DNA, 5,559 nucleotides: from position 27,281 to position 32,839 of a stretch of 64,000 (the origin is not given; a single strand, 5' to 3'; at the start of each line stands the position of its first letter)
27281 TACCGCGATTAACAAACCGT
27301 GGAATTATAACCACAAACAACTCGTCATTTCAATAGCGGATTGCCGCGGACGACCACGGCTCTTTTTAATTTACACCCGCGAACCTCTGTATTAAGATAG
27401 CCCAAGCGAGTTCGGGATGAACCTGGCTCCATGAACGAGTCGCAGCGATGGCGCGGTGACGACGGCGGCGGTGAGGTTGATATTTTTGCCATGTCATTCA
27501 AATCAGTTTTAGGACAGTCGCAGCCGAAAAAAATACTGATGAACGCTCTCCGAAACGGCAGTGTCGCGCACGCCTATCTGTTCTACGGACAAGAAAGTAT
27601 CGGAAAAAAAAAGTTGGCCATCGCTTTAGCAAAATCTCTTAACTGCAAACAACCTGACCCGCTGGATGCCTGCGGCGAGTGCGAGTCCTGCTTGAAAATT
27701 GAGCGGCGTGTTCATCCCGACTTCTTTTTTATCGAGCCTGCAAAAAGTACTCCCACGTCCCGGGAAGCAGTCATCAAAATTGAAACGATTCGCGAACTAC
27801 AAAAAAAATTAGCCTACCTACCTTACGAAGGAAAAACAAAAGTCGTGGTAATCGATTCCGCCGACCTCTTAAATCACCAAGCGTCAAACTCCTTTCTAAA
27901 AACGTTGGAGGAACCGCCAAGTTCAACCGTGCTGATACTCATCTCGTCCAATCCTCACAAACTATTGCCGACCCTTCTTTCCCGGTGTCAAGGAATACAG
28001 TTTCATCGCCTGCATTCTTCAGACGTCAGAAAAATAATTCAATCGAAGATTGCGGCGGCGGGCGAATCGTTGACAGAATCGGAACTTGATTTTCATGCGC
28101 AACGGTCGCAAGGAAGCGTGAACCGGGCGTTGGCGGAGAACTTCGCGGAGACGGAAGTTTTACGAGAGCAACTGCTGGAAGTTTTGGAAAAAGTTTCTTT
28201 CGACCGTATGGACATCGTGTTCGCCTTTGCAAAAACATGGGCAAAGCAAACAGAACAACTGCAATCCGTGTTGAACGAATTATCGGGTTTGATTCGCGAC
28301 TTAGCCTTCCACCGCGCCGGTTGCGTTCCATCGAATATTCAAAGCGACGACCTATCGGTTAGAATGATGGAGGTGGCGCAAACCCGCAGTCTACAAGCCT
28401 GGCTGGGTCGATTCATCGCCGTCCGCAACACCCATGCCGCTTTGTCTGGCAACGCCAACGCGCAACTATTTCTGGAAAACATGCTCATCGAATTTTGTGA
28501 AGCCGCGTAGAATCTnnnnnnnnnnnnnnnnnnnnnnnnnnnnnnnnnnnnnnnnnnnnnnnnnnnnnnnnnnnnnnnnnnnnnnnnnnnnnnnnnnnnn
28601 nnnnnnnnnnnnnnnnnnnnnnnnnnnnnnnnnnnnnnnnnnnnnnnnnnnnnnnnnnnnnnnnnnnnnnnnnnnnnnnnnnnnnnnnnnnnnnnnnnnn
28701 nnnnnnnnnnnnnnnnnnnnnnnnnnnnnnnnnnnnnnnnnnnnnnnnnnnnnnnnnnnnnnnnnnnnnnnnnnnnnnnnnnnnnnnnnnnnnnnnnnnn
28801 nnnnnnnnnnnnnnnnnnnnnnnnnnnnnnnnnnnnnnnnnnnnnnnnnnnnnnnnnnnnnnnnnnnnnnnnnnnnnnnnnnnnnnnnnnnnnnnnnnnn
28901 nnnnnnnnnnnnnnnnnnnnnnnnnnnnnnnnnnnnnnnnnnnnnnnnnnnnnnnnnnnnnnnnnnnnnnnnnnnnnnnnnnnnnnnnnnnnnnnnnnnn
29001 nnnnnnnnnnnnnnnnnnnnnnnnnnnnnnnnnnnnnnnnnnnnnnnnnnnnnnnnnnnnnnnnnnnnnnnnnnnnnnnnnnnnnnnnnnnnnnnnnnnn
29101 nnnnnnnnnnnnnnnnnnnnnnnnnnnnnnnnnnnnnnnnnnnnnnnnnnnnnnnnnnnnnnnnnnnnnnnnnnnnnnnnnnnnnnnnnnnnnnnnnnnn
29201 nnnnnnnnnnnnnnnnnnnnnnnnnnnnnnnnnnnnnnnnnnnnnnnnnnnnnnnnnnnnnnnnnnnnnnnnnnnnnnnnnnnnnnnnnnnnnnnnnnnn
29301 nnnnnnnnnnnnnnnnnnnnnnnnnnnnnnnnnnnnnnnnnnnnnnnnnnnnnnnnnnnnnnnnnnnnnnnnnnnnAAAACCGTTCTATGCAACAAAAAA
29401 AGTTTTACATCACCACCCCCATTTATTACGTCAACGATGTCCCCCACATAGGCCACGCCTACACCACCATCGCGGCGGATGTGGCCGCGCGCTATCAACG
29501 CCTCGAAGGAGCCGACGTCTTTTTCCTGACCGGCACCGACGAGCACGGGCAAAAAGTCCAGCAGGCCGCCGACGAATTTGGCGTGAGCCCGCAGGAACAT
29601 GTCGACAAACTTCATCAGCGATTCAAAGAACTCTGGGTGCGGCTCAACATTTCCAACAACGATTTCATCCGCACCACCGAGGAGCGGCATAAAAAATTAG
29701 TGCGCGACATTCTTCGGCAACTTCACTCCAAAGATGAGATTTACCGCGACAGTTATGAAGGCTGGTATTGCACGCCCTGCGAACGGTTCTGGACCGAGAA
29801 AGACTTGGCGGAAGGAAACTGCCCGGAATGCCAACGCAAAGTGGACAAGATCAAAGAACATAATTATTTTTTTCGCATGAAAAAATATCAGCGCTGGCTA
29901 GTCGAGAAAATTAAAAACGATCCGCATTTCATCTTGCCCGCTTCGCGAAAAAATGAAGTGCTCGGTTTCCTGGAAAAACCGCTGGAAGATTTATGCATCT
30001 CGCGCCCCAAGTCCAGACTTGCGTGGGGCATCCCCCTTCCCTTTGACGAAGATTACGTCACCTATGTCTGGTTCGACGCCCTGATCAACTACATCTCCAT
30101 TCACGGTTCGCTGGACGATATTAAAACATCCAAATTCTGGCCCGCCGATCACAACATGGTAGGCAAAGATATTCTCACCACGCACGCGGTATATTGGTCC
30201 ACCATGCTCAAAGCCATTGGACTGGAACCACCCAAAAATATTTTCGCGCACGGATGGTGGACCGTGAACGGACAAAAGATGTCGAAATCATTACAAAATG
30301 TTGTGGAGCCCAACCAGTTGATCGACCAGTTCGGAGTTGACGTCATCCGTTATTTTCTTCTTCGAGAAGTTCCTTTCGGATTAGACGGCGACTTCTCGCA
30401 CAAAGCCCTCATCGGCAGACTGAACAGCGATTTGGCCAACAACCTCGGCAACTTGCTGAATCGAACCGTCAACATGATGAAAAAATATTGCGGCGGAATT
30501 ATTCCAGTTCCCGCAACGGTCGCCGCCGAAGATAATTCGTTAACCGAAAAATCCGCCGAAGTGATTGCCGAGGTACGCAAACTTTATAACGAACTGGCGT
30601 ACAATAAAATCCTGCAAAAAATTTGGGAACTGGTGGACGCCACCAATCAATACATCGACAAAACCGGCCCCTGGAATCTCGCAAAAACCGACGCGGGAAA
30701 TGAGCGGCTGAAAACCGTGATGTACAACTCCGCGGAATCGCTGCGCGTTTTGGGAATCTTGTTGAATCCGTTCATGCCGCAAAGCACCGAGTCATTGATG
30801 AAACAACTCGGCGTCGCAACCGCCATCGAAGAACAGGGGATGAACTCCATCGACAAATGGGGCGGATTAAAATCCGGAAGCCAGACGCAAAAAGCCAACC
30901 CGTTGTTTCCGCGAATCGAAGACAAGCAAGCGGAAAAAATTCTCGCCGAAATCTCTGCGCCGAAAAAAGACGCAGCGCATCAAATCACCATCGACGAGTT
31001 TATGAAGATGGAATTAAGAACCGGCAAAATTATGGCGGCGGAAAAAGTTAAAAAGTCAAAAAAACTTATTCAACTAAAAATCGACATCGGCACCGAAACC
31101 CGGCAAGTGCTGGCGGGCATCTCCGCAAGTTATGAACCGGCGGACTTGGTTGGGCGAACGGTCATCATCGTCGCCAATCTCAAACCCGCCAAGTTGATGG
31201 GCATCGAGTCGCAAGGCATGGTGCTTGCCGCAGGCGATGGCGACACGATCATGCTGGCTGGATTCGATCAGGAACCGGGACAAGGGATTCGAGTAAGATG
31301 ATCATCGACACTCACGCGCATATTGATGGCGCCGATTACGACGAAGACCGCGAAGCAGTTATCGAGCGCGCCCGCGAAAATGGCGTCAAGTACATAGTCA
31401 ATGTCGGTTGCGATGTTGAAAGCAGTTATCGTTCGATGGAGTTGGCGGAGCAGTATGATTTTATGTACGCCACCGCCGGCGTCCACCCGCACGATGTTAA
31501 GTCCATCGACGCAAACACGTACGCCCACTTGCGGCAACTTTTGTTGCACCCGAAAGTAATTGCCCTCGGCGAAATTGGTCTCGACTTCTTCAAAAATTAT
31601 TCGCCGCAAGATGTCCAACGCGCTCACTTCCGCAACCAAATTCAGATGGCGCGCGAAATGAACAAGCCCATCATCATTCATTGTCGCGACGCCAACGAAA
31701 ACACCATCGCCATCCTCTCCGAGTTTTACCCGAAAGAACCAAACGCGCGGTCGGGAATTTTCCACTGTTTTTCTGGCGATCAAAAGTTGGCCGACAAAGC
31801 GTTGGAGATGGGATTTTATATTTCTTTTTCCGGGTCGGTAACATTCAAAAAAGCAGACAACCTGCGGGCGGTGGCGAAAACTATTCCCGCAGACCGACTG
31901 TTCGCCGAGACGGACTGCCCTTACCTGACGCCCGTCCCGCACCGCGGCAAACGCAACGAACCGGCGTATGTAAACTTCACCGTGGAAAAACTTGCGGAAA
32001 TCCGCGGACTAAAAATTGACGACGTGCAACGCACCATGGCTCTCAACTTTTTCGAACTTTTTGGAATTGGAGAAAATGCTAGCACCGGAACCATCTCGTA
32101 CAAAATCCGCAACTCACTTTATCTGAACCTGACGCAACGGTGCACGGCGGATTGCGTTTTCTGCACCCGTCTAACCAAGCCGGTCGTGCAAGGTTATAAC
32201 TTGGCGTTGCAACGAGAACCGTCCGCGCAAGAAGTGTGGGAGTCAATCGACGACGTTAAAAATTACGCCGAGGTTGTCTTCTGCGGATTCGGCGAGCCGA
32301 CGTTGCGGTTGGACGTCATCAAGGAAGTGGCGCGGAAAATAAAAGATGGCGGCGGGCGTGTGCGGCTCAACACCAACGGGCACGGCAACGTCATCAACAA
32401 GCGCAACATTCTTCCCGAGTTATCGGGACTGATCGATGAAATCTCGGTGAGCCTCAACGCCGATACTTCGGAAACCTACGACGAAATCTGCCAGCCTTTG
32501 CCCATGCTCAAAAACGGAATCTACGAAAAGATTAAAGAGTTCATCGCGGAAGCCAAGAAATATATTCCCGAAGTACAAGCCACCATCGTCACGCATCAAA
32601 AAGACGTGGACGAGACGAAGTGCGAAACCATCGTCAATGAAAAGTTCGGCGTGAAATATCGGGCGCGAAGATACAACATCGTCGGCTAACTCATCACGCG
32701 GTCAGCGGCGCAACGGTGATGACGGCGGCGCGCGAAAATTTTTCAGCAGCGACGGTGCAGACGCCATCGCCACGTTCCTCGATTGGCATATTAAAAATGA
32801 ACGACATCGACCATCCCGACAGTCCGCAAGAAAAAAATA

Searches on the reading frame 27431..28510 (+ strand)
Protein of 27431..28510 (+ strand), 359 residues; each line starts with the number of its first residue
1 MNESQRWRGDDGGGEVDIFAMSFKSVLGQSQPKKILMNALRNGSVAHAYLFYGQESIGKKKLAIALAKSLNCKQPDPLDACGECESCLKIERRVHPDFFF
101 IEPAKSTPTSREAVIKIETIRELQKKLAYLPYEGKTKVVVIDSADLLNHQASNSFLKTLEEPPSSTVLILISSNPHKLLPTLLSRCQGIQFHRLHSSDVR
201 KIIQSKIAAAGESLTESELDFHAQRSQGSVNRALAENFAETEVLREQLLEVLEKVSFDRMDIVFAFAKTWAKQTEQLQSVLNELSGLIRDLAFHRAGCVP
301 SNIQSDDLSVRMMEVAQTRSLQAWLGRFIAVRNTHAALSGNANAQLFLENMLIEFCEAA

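Call 66: search_protein_families(library=pfam, proteins=[window:27431-28510:+], max_evalue=0.001)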
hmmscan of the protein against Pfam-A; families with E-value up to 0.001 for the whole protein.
window:27431-28510:+ (359 aa): 3 families
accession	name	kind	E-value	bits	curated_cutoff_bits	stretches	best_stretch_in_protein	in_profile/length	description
PF13177.12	DNA_pol3_delta2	-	2.6e-54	184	27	1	29-194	2-160/161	DNA polymerase III, delta subunit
PF09115.15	DNApol3-delta_C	-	3.8e-05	24.5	21.7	1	245-355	7-115/117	DNA polymerase III, delta subunit, C terminal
PF00004.35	AAA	-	4.4e-05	24.4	21.2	1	50-190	2-127/131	ATPase family associated with various cellular activities (AAA)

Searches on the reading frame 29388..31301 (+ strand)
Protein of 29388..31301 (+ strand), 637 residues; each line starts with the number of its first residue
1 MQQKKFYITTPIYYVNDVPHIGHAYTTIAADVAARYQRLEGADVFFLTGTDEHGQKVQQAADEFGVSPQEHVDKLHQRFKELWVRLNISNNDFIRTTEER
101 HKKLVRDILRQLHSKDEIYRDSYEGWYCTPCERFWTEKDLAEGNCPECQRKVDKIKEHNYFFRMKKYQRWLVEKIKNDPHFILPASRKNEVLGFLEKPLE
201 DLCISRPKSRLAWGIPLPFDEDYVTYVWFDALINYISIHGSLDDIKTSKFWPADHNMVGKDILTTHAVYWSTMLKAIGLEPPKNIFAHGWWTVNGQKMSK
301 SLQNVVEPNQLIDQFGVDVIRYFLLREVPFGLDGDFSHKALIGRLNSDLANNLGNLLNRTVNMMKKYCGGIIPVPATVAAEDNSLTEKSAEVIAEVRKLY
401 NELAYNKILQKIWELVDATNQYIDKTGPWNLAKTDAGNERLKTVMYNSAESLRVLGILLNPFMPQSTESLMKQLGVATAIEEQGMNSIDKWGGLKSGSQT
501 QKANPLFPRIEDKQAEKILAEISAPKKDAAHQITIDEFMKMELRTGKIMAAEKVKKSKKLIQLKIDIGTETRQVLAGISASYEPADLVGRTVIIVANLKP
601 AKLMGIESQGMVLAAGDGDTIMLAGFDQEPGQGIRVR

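Call 66: search_protein_families(library=pfam, proteins=[window:29388-31301:+], max_evalue=0.001)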
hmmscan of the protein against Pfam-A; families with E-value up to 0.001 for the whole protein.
window:29388-31301:+ (637 aa): 7 families
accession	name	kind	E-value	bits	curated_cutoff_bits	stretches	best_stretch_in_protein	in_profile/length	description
PF09334.17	tRNA-synt_1g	-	5.1e-112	374.9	20.1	2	154-360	177-390/391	tRNA synthetases class I (M)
PF00133.28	tRNA-synt_1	-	9.9e-31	107.3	22.7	2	3-219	22-245/414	tRNA synthetases class I (I, L, M and V)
PF01588.26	tRNA_bind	-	2.8e-26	91.9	27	1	543-629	1-90/96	Putative tRNA binding domain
PF01406.26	tRNA-synt_1e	-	6.6e-16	59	27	2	14-122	18-125/301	tRNA synthetases class I (C) catalytic domain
PF19303.5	Anticodon_3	-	7.1e-11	42.6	23.5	1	373-520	2-145/152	Anticodon binding domain of methionyl tRNA ligase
PF08264.19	Anticodon_1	-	9.9e-10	38.9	25.1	1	384-486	3-105/148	Anticodon-binding domain of tRNA ligase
PF01921.24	tRNA-synt_1f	-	0.00083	18.8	27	0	254-329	236-314/360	tRNA synthetases class I (K)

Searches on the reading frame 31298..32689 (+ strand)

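Call 101: search_protein_families(library=pfam, proteins=[window:31298-32689:+], max_evalue=0.0001)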
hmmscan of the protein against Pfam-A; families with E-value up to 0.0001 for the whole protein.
window:31298-32689:+ (463 aa): 2 families
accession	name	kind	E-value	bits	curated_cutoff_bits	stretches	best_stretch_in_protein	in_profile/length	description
PF01026.27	TatD_DNase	-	1.8e-88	296.6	27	1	3-256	1-253/253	TatD related DNase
PF04055.27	Radical_SAM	-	5.8e-17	62.8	29.5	1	277-440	2-158/166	Radical SAM superfamily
